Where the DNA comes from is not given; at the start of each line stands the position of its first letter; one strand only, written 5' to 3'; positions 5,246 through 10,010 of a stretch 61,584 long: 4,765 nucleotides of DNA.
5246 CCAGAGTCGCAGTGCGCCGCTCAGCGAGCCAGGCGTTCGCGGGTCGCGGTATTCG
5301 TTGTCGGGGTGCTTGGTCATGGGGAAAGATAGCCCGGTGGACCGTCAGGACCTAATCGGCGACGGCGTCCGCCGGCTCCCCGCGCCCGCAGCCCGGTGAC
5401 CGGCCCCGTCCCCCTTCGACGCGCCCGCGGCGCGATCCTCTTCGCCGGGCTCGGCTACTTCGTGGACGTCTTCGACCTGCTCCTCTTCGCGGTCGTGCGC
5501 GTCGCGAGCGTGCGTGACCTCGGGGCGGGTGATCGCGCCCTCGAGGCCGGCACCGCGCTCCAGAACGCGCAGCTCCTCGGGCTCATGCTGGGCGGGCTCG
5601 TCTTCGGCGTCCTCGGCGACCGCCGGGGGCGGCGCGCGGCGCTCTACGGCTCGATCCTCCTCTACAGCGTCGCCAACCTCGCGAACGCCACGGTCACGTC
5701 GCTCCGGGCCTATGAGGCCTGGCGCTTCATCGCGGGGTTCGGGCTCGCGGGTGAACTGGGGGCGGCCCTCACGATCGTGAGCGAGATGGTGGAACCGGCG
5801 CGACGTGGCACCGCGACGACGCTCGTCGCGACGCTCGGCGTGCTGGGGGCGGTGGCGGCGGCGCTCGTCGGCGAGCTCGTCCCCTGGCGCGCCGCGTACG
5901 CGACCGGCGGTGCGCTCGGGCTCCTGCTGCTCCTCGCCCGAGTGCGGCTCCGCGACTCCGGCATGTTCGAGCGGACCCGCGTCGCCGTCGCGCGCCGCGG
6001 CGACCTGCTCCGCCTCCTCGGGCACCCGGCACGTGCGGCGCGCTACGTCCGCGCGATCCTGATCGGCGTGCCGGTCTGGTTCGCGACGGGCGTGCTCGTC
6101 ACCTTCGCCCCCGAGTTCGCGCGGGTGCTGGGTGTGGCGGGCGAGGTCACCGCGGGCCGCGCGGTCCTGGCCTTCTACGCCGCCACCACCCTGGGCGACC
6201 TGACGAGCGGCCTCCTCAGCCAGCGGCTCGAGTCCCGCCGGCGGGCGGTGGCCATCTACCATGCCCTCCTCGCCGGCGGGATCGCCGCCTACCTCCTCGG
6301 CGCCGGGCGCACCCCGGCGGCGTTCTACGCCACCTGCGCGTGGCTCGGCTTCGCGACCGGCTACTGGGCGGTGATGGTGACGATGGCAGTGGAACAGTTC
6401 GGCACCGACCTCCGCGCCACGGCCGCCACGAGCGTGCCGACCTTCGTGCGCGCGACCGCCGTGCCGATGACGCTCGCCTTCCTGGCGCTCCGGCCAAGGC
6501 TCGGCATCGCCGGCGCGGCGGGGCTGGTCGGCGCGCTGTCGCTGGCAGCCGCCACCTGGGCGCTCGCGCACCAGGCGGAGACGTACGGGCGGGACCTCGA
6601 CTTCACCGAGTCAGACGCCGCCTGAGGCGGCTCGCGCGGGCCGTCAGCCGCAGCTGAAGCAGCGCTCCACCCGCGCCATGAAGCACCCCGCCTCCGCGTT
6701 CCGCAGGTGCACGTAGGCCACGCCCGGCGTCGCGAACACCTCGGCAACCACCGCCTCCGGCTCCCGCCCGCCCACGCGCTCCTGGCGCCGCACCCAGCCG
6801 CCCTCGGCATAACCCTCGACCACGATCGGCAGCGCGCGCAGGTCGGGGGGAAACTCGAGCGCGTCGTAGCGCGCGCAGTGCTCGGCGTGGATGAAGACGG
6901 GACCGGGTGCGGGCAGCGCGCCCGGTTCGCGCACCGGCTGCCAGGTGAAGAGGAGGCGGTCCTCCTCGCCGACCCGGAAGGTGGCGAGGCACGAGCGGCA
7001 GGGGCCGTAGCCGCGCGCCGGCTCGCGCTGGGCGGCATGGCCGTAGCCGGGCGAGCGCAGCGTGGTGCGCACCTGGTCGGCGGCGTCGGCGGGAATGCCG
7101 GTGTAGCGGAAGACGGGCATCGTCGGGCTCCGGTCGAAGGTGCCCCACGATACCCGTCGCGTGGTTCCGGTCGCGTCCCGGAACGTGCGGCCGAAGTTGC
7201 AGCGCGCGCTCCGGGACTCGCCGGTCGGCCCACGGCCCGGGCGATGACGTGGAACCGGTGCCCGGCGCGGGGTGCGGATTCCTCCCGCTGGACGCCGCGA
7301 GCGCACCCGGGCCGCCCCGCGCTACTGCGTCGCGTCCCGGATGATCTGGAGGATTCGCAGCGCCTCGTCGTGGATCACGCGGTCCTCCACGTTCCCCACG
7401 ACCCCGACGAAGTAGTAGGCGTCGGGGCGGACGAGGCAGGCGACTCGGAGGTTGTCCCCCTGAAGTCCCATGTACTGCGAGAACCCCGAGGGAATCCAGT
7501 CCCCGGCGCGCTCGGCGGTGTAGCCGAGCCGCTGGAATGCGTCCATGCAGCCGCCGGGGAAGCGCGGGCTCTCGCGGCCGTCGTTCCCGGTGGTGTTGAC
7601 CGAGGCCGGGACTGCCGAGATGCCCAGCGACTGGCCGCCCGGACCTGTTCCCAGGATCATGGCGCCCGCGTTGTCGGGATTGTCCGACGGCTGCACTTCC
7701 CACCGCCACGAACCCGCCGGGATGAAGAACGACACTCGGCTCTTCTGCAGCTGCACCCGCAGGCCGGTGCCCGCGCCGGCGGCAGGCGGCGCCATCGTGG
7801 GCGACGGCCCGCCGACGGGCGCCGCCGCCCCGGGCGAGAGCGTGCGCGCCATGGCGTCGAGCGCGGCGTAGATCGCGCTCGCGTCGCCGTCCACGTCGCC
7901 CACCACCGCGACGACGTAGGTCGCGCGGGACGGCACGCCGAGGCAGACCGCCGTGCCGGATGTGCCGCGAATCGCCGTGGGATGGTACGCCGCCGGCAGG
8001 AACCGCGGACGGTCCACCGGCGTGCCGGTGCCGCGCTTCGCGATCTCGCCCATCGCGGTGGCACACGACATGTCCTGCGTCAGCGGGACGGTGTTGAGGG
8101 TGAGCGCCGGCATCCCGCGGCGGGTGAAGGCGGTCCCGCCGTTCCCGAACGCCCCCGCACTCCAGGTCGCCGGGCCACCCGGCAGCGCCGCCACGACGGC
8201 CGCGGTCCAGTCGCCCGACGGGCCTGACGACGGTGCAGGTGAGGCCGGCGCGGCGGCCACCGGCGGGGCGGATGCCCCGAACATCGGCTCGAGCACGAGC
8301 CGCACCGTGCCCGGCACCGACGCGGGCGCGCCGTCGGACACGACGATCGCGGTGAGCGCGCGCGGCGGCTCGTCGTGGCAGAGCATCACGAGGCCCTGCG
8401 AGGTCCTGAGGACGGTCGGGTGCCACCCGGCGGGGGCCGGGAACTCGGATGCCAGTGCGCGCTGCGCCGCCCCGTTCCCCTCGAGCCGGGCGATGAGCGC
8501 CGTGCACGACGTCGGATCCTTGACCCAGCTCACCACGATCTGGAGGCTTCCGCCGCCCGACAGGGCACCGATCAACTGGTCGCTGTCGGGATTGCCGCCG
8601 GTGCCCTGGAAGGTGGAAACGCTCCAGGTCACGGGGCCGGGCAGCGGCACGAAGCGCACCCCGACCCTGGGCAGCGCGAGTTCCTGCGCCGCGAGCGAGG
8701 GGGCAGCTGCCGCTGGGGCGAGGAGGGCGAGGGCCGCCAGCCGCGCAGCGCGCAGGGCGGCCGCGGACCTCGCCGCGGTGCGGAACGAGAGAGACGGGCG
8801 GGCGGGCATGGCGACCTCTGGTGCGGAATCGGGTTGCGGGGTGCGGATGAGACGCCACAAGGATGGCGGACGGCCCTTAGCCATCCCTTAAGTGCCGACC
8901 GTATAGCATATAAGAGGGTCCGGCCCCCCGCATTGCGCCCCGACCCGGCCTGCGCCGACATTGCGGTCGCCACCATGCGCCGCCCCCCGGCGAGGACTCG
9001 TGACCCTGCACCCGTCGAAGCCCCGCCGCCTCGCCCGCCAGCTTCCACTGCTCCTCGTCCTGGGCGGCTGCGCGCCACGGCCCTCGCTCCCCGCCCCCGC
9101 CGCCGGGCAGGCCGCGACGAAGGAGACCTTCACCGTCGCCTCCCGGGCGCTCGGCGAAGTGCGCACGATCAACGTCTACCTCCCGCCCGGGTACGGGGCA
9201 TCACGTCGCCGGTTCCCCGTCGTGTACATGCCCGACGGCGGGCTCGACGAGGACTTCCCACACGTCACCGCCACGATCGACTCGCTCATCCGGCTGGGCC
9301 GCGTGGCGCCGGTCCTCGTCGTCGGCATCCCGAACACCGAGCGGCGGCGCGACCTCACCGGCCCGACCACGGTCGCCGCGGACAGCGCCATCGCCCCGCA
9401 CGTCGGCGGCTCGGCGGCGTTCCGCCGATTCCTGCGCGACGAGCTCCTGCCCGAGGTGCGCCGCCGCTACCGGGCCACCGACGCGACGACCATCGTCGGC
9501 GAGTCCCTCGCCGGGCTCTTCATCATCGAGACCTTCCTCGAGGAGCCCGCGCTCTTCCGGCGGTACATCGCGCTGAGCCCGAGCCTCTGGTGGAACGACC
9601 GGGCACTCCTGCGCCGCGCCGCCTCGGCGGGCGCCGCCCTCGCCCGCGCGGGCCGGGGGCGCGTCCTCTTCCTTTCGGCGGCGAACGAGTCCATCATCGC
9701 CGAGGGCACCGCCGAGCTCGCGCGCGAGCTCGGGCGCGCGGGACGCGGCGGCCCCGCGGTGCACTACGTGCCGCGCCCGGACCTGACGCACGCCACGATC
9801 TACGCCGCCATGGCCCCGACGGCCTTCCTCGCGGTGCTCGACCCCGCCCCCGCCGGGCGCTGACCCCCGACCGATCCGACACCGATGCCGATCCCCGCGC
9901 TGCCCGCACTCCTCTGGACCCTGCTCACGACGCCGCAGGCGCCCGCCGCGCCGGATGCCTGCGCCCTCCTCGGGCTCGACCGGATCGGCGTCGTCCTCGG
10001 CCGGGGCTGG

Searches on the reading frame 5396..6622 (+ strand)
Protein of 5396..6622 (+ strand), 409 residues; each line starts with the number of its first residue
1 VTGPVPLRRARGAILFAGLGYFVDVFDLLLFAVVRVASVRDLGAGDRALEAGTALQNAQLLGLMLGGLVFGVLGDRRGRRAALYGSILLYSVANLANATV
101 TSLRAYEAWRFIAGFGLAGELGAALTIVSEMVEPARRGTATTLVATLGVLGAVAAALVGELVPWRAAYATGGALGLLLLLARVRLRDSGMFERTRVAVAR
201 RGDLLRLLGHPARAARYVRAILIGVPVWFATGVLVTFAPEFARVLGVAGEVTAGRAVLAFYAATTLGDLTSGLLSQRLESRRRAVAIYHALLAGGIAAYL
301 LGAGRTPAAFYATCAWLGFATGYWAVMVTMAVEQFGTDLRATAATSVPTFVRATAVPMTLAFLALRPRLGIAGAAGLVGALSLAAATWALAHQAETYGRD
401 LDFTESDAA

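Call 24: search_protein_families(library=pfam, proteins=[window:5396-6622:+], max_evalue=0.001)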
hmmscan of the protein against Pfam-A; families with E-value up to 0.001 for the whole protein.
window:5396-6622:+ (409 aa): 2 families
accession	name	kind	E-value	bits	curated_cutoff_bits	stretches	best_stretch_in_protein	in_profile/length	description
PF07690.21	MFS_1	-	2e-24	86.6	33.4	1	19-345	3-333/347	Major Facilitator Superfamily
PF00083.30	Sugar_tr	-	6.4e-12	45.5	22.3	1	57-191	53-197/452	Sugar (and other) transporter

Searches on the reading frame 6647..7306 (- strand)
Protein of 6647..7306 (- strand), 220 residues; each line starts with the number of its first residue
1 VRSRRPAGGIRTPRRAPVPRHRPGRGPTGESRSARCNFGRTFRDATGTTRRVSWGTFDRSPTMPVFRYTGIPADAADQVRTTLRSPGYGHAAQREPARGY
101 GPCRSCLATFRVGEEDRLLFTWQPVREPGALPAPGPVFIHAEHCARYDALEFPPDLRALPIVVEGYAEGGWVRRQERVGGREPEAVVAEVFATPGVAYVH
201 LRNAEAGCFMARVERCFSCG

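Call 25: search_protein_families(library=pfam, proteins=[window:6647-7306:-], max_evalue=0.001)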
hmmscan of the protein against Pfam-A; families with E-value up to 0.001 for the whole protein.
window:6647-7306:- (220 aa): 1 family
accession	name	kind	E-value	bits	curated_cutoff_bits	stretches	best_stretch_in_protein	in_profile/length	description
PF06718.16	DUF1203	-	2.4e-25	89.5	27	1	102-215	3-116/116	Protein of unknown function (DUF1203)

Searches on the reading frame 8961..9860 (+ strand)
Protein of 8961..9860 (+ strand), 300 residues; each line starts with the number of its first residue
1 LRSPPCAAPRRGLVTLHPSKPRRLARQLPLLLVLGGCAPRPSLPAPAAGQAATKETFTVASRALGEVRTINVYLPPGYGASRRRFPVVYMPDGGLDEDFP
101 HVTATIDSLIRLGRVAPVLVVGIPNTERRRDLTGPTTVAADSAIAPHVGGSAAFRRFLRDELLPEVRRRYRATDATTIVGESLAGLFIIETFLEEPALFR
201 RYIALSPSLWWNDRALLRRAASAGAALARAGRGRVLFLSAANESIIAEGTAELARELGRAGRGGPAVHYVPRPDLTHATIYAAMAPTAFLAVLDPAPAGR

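Call 25: search_protein_families(library=pfam, proteins=[window:8961-9860:+], max_evalue=0.001)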
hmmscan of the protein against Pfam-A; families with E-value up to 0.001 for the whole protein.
window:8961-9860:+ (300 aa): 1 family
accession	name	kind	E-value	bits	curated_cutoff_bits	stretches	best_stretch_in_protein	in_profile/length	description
PF00756.26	Esterase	-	2.1e-25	90.4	22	1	61-212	1-159/251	Putative esterase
